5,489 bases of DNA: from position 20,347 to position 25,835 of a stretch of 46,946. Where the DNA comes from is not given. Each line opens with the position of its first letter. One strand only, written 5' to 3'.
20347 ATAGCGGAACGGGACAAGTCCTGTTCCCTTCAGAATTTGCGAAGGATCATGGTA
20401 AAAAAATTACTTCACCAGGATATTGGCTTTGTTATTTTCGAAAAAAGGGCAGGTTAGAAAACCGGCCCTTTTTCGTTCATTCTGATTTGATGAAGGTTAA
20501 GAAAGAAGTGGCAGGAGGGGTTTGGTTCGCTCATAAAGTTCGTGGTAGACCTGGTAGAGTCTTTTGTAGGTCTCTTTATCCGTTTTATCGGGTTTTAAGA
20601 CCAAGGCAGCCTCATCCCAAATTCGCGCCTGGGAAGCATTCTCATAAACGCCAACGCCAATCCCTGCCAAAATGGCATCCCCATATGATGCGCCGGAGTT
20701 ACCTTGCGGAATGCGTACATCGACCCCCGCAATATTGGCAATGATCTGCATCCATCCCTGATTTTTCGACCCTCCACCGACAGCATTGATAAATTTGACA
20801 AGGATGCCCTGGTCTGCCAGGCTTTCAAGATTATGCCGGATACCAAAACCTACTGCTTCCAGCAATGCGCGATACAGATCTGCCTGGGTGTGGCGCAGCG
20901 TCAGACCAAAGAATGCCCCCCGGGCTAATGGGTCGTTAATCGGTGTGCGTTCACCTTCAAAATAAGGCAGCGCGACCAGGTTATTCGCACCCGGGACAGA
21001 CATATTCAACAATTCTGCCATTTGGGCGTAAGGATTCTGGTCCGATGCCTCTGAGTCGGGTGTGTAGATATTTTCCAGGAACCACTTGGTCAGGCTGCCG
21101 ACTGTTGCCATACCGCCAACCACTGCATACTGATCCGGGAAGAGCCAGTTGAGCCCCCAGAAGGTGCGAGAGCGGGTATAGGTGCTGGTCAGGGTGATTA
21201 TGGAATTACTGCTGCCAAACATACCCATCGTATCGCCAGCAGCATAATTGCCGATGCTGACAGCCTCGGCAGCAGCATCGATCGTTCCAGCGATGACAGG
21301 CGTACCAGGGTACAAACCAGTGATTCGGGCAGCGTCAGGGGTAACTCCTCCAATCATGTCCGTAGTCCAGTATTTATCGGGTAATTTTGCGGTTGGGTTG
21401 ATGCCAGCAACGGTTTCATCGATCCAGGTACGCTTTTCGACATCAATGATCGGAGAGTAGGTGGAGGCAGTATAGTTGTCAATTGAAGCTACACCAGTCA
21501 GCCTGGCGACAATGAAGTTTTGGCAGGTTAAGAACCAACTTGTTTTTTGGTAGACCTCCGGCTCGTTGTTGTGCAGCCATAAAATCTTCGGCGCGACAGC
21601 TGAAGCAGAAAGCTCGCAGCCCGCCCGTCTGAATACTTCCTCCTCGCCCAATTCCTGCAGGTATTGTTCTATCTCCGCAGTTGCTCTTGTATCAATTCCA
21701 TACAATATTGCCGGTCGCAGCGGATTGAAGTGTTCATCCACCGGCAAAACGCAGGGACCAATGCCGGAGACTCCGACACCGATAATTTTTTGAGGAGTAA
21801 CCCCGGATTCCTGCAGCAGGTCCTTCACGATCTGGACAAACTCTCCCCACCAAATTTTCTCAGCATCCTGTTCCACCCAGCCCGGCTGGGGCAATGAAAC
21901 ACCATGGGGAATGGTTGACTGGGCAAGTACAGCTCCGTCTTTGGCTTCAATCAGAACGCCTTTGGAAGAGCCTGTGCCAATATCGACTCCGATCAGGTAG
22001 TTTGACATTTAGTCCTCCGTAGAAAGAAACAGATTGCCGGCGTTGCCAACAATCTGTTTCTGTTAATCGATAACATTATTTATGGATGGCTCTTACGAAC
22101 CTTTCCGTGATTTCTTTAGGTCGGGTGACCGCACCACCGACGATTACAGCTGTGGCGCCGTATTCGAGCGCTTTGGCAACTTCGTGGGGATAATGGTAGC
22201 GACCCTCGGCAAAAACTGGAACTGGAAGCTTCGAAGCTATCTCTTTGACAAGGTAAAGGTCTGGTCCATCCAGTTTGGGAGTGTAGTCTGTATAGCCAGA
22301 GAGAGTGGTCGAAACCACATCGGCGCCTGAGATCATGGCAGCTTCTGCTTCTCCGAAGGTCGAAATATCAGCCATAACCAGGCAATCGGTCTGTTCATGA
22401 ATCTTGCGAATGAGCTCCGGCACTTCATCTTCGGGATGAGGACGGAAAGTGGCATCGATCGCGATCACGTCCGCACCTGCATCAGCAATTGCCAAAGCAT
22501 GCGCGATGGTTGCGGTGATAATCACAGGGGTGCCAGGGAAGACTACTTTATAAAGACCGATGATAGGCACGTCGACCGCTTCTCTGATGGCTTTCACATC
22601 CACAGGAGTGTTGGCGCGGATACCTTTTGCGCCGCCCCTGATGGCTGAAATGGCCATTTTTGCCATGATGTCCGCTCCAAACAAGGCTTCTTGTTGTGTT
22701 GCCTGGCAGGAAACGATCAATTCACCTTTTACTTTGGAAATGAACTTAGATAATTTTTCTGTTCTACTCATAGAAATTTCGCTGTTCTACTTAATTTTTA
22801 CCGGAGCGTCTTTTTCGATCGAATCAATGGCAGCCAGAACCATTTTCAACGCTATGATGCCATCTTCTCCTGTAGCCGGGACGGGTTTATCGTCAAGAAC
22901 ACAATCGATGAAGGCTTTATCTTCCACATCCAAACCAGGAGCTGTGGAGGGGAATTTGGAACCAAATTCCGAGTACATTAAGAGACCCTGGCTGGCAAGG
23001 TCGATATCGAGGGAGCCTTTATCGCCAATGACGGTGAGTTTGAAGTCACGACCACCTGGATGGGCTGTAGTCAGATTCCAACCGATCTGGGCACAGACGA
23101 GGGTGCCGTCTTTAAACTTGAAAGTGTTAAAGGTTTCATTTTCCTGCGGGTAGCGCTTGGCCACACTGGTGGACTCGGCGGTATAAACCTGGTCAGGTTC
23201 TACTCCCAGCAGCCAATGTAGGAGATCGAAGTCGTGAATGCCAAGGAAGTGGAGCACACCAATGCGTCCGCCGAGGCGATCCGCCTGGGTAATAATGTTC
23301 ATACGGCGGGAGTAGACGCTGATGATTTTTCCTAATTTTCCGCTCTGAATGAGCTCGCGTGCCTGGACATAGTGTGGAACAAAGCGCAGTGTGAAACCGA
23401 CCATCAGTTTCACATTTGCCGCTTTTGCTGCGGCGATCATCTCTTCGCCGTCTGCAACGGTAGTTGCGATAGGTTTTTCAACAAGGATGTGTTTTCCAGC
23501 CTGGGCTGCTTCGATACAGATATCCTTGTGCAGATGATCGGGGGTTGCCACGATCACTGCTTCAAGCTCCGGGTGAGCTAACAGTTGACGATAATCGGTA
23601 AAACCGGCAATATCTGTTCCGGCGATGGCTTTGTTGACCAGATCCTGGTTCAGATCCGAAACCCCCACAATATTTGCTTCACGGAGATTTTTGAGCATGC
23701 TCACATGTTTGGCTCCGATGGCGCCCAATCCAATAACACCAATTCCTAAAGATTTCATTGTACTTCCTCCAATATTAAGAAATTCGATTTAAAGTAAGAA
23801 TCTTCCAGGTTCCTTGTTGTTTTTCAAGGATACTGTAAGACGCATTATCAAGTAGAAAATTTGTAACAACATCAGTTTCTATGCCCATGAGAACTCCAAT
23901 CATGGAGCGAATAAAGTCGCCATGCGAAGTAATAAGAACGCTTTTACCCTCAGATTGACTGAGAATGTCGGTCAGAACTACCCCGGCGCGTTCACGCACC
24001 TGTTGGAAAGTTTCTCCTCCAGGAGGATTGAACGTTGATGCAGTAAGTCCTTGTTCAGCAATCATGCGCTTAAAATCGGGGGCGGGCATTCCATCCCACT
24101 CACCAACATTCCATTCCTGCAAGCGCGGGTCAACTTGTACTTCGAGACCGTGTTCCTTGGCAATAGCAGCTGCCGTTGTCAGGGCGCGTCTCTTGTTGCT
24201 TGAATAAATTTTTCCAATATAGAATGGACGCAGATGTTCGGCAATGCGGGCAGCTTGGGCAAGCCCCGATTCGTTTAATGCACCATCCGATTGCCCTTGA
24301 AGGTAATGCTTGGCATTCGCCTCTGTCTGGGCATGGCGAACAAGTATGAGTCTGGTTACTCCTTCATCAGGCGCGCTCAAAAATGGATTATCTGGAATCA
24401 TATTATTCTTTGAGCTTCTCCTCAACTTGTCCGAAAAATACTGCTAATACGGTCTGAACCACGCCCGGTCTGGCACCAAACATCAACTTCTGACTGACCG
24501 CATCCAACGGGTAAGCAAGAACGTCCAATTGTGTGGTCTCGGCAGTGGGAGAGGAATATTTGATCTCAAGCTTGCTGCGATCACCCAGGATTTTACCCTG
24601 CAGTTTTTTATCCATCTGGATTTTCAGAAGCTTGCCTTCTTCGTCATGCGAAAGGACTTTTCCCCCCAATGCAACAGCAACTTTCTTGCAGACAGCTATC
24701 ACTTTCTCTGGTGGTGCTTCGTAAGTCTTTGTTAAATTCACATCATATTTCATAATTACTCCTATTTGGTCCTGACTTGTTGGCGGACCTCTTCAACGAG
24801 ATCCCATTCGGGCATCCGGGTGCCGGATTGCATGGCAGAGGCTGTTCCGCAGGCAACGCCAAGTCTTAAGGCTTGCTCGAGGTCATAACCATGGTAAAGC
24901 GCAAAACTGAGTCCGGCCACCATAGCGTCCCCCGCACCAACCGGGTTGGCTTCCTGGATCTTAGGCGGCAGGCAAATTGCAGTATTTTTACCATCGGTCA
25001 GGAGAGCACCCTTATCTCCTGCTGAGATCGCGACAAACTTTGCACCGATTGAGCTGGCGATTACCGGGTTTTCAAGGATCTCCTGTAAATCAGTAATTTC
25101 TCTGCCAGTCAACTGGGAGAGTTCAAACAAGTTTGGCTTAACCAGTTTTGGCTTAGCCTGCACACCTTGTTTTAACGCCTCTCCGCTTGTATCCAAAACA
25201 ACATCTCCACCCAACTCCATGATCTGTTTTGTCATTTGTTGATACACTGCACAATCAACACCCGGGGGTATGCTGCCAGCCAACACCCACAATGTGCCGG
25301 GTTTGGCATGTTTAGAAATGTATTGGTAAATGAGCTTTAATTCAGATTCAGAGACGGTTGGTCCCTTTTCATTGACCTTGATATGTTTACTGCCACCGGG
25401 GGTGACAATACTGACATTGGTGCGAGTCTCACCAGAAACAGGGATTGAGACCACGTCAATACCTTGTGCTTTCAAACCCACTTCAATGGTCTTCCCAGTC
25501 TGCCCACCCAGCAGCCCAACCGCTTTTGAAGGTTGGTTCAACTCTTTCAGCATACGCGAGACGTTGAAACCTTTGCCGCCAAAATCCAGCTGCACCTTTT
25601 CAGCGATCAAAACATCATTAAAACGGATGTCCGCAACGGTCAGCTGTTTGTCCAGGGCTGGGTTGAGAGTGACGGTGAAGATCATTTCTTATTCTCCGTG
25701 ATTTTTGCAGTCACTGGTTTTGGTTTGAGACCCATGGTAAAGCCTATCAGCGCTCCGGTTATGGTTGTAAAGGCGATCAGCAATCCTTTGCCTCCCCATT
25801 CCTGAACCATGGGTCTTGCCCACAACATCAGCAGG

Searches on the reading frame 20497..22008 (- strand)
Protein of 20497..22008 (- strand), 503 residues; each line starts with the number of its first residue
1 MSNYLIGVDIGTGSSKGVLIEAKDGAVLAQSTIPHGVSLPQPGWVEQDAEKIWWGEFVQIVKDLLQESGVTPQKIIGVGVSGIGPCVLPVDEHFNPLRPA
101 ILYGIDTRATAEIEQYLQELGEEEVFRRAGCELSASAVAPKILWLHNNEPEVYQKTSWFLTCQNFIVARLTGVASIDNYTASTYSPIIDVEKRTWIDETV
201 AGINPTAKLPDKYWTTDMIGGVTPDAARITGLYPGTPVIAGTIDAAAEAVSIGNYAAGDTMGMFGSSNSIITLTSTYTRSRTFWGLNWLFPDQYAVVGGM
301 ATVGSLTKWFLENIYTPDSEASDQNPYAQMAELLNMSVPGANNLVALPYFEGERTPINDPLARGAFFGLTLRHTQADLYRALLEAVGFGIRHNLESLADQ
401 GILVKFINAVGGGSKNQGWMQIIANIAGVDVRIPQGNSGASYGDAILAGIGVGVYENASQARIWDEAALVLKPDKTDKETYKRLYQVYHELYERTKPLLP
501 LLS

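Call 42: search_protein_families(library=pfam, proteins=[window:20497-22008:-], max_evalue=0.00001)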
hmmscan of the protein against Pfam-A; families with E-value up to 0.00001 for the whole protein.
window:20497-22008:- (503 aa): 2 families
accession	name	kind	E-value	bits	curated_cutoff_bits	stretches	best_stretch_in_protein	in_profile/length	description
PF00370.27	FGGY_N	-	2.4e-43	149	28.8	1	4-249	1-243/245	FGGY family of carbohydrate kinases, N-terminal domain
PF02782.22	FGGY_C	-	2.6e-37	128.9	27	1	266-450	7-196/198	FGGY family of carbohydrate kinases, C-terminal domain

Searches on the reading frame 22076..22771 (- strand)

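Call 42: search_protein_families(library=pfam, proteins=[window:22076-22771:-], max_evalue=0.00001)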
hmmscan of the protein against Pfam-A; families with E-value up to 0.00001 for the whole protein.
window:22076-22771:- (231 aa): 3 families
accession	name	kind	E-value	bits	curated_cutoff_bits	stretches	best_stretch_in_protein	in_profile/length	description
PF04131.20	NanE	-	2.5e-58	196.9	27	1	36-230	1-191/192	Putative N-acetylmannosamine-6-phosphate epimerase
PF00478.31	IMPDH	-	1.1e-08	35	25.6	1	87-220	104-244/345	IMP dehydrogenase / GMP reductase domain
PF03060.21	NMO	-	3.9e-06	26.9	28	0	125-216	132-226/331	Nitronate monooxygenase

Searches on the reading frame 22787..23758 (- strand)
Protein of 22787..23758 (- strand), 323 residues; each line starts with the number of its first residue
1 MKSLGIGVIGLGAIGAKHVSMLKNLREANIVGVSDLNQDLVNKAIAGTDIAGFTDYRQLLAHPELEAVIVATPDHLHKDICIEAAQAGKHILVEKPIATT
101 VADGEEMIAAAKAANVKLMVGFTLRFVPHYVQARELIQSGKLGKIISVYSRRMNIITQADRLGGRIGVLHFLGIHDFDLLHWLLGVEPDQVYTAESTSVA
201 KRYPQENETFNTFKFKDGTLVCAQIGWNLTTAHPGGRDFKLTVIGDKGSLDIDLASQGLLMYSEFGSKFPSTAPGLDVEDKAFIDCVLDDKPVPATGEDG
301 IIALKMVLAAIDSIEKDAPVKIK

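Call 42: search_protein_families(library=pfam, proteins=[window:22787-23758:-], max_evalue=0.00001)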
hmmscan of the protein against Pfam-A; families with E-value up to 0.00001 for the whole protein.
window:22787-23758:- (323 aa): 4 families
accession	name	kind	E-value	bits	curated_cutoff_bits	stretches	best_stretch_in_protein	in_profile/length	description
PF01408.29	GFO_IDH_MocA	-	2.3e-30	106.2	24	1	5-122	2-120/120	Oxidoreductase family, NAD-binding Rossmann fold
PF02894.22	GFO_IDH_MocA_C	-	1.5e-18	67.8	22.9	1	134-322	1-218/218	Oxidoreductase family, C-terminal alpha/beta domain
PF22725.1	GFO_IDH_MocA_C3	-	4.6e-17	62.6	27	1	130-250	1-123/124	GFO/IDH/MocA C-terminal domain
PF03447.22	NAD_binding_3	-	5.4e-06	27.6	24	1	10-120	1-115/116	Homoserine dehydrogenase, NAD binding domain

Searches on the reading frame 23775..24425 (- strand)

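Call 42: search_protein_families(library=pfam, proteins=[window:23775-24425:-], max_evalue=0.00001)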
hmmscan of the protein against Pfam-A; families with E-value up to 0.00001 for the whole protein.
window:23775-24425:- (216 aa): 1 family
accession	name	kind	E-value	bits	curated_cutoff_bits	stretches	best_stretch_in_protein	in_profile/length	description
PF00300.27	His_Phos_1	-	3.3e-52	177.4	21.7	1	26-213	1-192/194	Histidine phosphatase superfamily (branch 1)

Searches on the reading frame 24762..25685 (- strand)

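Call 42: search_protein_families(library=pfam, proteins=[window:24762-25685:-], max_evalue=0.00001)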
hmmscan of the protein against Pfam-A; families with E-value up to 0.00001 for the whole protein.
window:24762-25685:- (307 aa): 2 families
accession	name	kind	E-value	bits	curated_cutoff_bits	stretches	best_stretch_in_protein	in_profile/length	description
PF00294.29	PfkB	-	2.1e-45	155.8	25.8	1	20-292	21-298/302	pfkB family carbohydrate kinase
PF08543.17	Phos_pyr_kin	-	4.9e-08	33.1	27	1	161-276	102-224/246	Phosphomethylpyrimidine kinase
